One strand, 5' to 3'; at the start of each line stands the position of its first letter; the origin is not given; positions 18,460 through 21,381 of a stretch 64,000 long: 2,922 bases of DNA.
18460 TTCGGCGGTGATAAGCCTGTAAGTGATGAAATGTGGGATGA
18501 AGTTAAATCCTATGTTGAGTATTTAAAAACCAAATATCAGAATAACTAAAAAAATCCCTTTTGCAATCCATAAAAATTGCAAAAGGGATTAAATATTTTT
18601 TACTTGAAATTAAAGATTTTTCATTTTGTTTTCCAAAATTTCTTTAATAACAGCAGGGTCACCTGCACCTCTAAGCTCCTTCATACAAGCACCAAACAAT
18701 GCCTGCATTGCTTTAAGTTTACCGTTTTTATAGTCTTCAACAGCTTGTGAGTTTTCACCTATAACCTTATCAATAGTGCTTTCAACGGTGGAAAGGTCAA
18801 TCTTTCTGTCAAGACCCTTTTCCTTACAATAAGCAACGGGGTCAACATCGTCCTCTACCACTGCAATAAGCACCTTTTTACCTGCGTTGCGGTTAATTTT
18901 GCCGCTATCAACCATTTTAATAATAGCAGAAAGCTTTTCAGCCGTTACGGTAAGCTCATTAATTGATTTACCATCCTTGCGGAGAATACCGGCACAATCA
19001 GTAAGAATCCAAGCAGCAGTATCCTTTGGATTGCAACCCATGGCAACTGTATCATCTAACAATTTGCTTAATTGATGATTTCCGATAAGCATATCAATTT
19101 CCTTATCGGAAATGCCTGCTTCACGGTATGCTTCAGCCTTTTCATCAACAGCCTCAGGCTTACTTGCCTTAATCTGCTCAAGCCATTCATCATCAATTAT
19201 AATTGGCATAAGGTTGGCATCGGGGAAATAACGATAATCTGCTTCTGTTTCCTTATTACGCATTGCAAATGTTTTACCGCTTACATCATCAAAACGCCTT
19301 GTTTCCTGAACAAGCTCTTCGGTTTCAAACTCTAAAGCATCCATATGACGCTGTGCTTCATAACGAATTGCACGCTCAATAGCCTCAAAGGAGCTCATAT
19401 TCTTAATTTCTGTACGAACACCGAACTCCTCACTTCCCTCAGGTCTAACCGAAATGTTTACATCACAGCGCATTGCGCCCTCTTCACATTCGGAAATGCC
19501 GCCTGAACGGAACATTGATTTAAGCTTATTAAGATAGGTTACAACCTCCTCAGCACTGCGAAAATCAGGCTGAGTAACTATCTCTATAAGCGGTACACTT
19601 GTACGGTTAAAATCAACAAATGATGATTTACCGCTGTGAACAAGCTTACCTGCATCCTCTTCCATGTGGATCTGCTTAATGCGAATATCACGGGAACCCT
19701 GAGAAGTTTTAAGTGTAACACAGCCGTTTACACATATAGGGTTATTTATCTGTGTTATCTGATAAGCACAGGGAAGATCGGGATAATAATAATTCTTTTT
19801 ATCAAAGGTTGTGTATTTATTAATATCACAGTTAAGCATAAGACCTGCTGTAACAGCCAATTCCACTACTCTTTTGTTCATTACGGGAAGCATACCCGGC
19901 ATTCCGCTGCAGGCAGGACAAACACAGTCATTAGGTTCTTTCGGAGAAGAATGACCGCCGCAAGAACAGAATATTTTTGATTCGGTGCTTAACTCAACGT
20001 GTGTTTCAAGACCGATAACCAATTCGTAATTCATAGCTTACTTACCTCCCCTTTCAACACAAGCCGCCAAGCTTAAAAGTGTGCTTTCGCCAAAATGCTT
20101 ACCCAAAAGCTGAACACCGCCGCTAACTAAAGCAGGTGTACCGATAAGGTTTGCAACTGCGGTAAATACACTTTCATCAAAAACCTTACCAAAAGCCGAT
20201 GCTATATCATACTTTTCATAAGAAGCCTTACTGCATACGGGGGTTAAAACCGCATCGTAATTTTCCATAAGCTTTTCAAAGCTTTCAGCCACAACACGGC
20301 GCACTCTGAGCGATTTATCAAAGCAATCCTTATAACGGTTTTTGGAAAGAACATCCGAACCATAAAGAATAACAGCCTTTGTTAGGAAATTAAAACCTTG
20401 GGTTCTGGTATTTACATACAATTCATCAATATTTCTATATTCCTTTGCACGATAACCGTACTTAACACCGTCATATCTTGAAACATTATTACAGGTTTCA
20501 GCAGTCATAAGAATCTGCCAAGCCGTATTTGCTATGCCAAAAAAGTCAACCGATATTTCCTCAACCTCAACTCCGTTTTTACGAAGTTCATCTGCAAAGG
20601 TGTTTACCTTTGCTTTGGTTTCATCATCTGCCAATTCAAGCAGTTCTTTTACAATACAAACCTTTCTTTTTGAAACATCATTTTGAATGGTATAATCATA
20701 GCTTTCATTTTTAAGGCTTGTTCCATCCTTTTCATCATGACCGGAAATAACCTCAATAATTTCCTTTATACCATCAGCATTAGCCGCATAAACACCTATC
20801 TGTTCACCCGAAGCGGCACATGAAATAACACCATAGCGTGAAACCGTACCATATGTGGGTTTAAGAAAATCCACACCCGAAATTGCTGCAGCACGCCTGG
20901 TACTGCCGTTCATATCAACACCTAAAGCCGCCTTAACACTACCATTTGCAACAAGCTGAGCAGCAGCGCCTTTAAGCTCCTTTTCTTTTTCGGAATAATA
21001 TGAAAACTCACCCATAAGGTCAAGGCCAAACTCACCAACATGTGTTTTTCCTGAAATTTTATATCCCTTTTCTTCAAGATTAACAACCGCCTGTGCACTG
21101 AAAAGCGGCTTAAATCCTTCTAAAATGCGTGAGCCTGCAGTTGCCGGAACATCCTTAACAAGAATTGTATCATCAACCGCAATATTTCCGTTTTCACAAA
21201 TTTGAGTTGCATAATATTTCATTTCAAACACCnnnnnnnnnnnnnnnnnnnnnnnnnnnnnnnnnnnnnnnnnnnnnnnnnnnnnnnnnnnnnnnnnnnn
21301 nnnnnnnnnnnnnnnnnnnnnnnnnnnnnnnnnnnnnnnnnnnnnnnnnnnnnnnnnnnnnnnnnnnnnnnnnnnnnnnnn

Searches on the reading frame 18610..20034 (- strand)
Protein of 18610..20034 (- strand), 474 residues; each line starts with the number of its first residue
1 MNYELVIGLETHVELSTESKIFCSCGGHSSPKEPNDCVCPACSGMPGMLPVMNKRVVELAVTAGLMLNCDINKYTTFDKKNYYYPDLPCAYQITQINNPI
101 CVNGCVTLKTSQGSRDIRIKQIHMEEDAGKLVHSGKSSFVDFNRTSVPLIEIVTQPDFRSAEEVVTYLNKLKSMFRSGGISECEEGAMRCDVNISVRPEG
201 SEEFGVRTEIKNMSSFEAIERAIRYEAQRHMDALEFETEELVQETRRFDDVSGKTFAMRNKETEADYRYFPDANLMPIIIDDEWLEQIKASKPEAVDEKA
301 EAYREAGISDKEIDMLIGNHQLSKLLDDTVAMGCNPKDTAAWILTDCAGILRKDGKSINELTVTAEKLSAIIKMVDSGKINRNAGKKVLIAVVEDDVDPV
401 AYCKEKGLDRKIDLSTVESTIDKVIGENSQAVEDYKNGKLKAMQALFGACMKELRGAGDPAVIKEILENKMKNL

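Call 28: search_protein_families(library=pfam, proteins=[window:18610-20034:-], max_evalue=0.001)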
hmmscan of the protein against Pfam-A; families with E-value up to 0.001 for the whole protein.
window:18610-20034:- (474 aa): 2 families
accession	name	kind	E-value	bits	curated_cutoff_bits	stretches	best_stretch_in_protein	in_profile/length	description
PF02934.20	GatB_N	-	1.1e-111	372.9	23.4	1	5-286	1-277/277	GatB/GatE catalytic domain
PF02637.23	GatB_Yqey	-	1.3e-35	122.9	27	1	325-470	2-147/148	GatB domain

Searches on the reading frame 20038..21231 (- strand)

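Call 28: search_protein_families(library=pfam, proteins=[window:20038-21231:-], max_evalue=0.001)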
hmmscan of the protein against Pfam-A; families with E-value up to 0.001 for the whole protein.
window:20038-21231:- (397 aa): 1 family
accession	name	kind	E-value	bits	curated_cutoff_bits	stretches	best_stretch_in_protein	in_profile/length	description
PF01425.27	Amidase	-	1.8e-54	185.9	27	1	17-386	52-445/445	Amidase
